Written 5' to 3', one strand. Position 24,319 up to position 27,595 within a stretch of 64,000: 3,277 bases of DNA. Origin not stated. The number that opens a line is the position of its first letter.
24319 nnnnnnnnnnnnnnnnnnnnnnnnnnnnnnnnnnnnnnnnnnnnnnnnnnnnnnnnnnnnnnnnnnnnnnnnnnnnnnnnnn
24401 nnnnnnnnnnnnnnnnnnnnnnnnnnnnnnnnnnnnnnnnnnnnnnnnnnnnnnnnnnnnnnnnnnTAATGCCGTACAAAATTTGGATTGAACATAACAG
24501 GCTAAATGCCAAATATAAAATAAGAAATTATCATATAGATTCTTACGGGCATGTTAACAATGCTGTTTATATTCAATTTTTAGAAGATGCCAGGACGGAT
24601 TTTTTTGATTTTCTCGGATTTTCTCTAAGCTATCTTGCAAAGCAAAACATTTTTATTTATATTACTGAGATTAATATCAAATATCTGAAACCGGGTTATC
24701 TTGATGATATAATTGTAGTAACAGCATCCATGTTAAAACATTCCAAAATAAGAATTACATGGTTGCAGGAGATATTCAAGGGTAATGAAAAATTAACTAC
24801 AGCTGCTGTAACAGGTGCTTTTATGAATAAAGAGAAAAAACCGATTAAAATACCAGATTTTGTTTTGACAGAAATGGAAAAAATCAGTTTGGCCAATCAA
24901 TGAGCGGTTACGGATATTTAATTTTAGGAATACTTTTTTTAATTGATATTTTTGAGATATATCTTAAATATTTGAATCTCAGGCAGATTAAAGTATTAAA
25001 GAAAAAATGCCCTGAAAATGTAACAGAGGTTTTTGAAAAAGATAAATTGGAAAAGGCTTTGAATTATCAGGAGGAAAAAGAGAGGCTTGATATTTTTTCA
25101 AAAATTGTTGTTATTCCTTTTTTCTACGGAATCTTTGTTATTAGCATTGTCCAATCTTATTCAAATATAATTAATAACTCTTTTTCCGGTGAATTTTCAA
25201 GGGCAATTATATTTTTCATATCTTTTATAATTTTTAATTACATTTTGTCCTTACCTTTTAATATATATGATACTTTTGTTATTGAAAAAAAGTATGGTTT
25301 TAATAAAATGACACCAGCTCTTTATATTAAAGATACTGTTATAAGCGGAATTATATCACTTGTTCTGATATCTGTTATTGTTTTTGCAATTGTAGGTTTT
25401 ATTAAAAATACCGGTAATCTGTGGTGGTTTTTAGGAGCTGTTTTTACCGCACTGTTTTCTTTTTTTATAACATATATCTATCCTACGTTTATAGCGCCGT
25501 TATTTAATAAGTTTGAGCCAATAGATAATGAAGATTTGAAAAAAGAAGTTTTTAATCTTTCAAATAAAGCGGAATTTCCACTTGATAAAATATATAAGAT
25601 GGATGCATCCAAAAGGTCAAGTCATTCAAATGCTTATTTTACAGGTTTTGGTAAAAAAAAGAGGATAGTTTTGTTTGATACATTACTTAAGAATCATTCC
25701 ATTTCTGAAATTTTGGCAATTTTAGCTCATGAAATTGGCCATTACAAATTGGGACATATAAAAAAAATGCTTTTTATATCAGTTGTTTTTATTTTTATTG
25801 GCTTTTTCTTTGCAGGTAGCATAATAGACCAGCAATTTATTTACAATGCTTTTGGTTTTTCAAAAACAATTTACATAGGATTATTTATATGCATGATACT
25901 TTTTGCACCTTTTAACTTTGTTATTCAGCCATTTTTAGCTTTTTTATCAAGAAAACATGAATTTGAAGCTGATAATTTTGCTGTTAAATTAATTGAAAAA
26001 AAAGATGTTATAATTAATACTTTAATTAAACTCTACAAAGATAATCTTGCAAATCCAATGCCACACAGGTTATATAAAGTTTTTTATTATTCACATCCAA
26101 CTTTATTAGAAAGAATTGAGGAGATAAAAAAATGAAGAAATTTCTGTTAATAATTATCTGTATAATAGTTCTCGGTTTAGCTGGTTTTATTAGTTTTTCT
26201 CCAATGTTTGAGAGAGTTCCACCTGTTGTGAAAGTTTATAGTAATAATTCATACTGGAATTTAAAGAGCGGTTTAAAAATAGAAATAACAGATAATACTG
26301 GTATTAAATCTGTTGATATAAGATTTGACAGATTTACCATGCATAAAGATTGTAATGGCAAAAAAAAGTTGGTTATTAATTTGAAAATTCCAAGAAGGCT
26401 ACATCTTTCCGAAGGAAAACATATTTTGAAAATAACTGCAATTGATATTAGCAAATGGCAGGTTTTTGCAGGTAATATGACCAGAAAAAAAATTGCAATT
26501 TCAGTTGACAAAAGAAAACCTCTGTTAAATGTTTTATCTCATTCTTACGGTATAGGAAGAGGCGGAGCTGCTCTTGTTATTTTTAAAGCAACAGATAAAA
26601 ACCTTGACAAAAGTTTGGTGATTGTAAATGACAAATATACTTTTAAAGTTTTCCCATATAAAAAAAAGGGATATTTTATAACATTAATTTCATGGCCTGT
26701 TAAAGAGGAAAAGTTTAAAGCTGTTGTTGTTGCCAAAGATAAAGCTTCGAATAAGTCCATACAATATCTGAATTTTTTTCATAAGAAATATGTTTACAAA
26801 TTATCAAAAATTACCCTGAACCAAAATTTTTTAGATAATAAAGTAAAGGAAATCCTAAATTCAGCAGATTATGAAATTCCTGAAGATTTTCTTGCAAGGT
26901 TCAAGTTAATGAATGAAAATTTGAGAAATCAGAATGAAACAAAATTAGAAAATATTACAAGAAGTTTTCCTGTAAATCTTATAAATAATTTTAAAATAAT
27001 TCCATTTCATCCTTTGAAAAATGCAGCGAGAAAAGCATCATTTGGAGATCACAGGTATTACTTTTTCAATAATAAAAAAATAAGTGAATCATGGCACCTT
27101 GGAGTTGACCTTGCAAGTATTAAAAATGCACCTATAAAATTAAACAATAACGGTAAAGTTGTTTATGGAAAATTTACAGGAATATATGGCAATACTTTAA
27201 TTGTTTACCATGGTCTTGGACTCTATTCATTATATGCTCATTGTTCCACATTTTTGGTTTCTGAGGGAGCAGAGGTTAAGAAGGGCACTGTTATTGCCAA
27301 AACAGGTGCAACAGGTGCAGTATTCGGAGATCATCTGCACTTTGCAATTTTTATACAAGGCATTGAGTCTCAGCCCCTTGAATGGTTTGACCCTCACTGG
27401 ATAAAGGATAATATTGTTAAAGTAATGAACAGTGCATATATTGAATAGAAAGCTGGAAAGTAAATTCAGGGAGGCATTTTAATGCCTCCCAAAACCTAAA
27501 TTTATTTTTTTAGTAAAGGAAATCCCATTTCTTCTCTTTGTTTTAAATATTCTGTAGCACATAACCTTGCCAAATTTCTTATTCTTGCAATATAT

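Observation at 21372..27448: Alkylmalate synthase with a cytoplasmic Cache-like sensor in place of the LeuA regulatory domain, heading an operon with LeuC only, a thioesterase, a Ste24-like protease and an M23 peptidase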

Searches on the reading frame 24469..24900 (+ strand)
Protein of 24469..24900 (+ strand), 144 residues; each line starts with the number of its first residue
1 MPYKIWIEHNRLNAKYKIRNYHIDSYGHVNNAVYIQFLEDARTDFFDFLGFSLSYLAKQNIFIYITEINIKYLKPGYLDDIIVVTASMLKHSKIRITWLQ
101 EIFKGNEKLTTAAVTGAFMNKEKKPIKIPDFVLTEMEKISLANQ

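Call 3: search_protein_families(library=pfam, proteins=[window:24469-24900:+], max_evalue=0.1)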
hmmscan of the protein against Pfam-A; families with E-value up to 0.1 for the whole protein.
window:24469-24900:+ (144 aa): 5 families
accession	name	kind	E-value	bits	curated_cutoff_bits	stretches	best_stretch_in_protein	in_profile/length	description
PF13279.12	4HBT_2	-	5.5e-17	62.8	25.5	1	22-133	5-119/122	Thioesterase-like superfamily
PF03061.28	4HBT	-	5.9e-13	49.4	20.6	1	26-109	1-77/79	Thioesterase superfamily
PF20791.3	Acyl-ACP_TE_C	-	6.6e-07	29.9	21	1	12-96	8-80/101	Acyl-ACP thioesterase C-terminal domain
PF01643.23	Acyl-ACP_TE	-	2.7e-05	24.3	23.7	1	13-130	5-125/131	Acyl-ACP thioesterase N-terminal domain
PF16898.10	TOPRIM_C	-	0.092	13.4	29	0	21-142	19-126/128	C-terminal associated domain of TOPRIM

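Call 4: search_protein_families(library=ncbifam, proteins=[window:24469-24900:+], max_evalue=0.1)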
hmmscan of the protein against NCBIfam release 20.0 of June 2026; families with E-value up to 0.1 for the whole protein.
window:24469-24900:+ (144 aa): 8 families
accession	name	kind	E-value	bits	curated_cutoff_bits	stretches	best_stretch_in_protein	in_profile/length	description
TIGR00051.1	TIGR00051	subfamily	4.1e-22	78.7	68.7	1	19-128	3-116/117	YbgC/FadM family acyl-CoA thioesterase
TIGR02799.1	thio_ybgC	equivalog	3.1e-19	69.5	141.35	1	23-133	12-124/126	tol-pal system-associated acyl-CoA thioesterase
NF047424.1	MenI_Staph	exception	9.3e-13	48.3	225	1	18-128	10-122/148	1,4-dihydroxy-2-naphthoyl-CoA hydrolase MenI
NF008065.0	PRK10800.1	equivalog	1e-12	48.4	185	1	16-136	8-132/134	tol-pal system-associated acyl-CoA thioesterase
NF005716.0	PRK07531.1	equivalog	3e-08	32.9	592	1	16-142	350-477/495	carnitine 3-dehydrogenase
NF010524.0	PRK13922.14-4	equivalog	0.0057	15.8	332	1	53-112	23-80/270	rod shape-determining protein MreC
TIGR00369.1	unchar_dom_1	domain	0.029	14.5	36.6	1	64-113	63-111/117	hotdog fold thioesterase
NF011294.0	PRK14706.1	equivalog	0.083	11.1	1284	1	36-114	262-340/642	1,4-alpha-glucan branching enzyme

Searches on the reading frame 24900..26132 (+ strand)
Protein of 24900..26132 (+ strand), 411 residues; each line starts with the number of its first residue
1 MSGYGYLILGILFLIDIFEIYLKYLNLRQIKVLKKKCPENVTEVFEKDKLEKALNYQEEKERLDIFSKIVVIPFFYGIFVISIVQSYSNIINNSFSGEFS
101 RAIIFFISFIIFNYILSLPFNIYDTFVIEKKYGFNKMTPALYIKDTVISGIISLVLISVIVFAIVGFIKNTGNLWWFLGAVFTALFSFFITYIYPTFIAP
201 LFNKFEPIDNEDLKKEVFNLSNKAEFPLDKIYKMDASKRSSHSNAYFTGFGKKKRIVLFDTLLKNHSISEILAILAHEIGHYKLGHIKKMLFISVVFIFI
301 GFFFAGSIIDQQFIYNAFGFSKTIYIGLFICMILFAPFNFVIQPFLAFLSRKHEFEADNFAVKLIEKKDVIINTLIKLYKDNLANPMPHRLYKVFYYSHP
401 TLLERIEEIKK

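Call 3: search_protein_families(library=pfam, proteins=[window:24900-26132:+], max_evalue=0.1)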
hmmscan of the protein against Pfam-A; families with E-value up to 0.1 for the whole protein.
window:24900-26132:+ (411 aa): 4 families
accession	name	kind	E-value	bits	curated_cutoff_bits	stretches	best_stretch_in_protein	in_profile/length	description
PF16491.10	Peptidase_M48_N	-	2.2e-45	155.1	27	1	29-204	1-179/179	CAAX prenyl protease N-terminal, five membrane helices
PF01435.24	Peptidase_M48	-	1.9e-42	145.6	20.3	1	208-410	2-183/186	Peptidase family M48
PF10026.15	DUF2268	-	0.015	15.2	23.6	1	219-282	14-76/195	Predicted Zn-dependent protease (DUF2268)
PF10263.15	SprT-like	-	0.016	15.5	25.6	1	245-284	40-74/108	SprT-like family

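Call 4: search_protein_families(library=ncbifam, proteins=[window:24900-26132:+], max_evalue=0.1)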
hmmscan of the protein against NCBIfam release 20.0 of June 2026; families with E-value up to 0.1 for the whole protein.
window:24900-26132:+ (411 aa): 9 families
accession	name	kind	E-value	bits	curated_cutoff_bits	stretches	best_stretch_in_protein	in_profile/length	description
NF003965.0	PRK05457.1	equivalog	3.3e-14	52.9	245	1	190-410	50-282/285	protease HtpX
NF002775.0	PRK02870.1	equivalog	6.2e-12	45.4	285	1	213-385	117-285/338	zinc metalloprotease HtpX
NF002826.0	PRK03001.1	equivalog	4.2e-11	42.5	369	1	154-382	11-230/285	zinc metalloprotease HtpX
NF002669.0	PRK02391.1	equivalog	8.4e-11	41.6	341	1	152-378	17-239/298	zinc metalloprotease HtpX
NF003425.0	PRK04897.1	equivalog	2.1e-10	40.3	355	1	151-401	17-273/298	zinc metalloprotease HtpX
NF002363.0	PRK01345.1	equivalog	5e-08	32.4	422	1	203-378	59-226/318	zinc metalloprotease HtpX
NF052399.1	M48_lipo_LoiP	exception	1.9e-06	27.5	365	1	261-293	112-144/247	metalloprotease LoiP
NF002839.0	PRK03072.1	equivalog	3.6e-06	26.3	412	1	153-389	15-243/291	zinc metalloprotease HtpX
NF002322.0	PRK01265.1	equivalog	6.1e-05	22.6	275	1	147-380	13-249/325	zinc metalloprotease HtpX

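Call 60: search_solved_structures(query=window:24900-26132:+, max_evalue=0.001)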
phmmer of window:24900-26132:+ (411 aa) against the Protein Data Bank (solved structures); distinct sequences matched with E-value up to 0.001: 5.
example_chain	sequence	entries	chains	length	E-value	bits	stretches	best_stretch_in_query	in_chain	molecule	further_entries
4aw6_A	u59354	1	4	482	6.6e-70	239.8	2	15-268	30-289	CAAX PRENYL PROTEASE 1 HOMOLOG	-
6bh8_A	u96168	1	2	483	6.7e-70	239.8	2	15-268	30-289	CAAX prenyl protease 1 homolog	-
5syt_A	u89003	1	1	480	7e-70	239.8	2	15-268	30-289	CAAX prenyl protease 1 homolog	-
2ypt_A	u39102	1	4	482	4.5e-69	237.1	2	15-268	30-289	CAAX PRENYL PROTEASE 1 HOMOLOG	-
4il3_A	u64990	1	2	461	1.8e-57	198.9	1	18-407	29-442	Ste24p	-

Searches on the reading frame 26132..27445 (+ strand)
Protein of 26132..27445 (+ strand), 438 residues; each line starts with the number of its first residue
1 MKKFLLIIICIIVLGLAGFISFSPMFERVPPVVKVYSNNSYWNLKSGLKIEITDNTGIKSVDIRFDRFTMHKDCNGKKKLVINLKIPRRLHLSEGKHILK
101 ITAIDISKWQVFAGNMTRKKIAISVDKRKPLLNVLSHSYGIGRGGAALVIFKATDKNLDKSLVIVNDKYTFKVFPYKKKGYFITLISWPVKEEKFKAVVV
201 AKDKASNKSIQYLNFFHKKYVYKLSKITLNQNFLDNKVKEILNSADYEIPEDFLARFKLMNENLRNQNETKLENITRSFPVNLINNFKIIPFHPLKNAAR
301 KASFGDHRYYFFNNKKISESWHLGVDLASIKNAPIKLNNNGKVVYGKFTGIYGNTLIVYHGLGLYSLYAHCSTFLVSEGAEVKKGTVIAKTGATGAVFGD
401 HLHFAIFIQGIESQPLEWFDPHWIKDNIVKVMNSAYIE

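Call 3: search_protein_families(library=pfam, proteins=[window:26132-27445:+], max_evalue=0.1)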
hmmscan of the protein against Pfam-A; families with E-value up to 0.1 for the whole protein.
window:26132-27445:+ (438 aa): 1 family
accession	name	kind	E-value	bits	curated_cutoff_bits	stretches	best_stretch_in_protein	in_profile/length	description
PF01551.29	Peptidase_M23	-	2e-22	79.6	28.7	1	322-413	3-94/96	Peptidase family M23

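Call 4: search_protein_families(library=ncbifam, proteins=[window:26132-27445:+], max_evalue=0.1)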
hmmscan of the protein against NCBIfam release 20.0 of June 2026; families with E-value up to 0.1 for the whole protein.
window:26132-27445:+ (438 aa): 15 families
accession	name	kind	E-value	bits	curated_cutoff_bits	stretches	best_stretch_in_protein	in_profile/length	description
NF052529.1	PG_M23_Pgp6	exception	2e-151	504.7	600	1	4-435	10-448/452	peptidoglycan metallopeptidase Pgp6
NF052530.1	Heli_ShapePgp3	exception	7.6e-25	87.5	300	1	159-418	36-263/270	peptidoglycan metallopeptidase Pgp3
NF052336.1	PdgHdaseHSB100310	equivalog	3.7e-14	52.8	500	1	315-408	50-143/316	peptidoglycan hydrolase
NF008123.1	PRK10871.1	equivalog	1.1e-13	51.3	311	1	318-418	261-361/365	murein hydrolase activator NlpD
NF008652.0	PRK11649.1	equivalog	2.7e-13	49.4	341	1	321-416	312-407/439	murein DD-endopeptidase MepM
NF040883.1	amid_act_ActS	equivalog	1.2e-11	44.4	375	1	323-418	137-232/242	amidase activator ActS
NF053825.1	PdgNdpepShyA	equivalog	4.8e-11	42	700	1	320-411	294-385/425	peptidoglycan DD-endopeptidase ShyA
NF041208.1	celldiv_DipM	equivalog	6.1e-10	38.9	740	1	323-406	320-404/419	cell division endopeptidase DipM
NF008644.1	PRK11637.1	equivalog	2e-09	36.9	270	1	322-419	286-383/385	murein hydrolase activator EnvC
NF050804.1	CellDivDipMCaul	equivalog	2.2e-08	33.4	900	1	324-406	530-613/634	cell division endopeptidase DipM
NF053824.1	PdgNdpepShyC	equivalog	2.2e-08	33.4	700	1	322-415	296-389/429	peptidoglycan DD-endopeptidase ShyC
NF053738.1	S2SprSpoIIQBc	equivalog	2e-07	30.9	250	1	323-420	123-224/232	stage II sporulation protein SpoIIQ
NF047755.1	LIC_10271_M23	exception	1.8e-05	24.6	180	1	316-388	111-183/207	LIC_10271 family cell wall hydrolase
TIGR02775.1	TrbG_Ti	equivalog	0.038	13.5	180.85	0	140-209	51-120/206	P-type conjugative transfer protein TrbG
NF052633.1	LysR_TF_PsrA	exception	0.088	11.8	540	0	190-242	164-216/297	L-proline-binding transcription factor PsrA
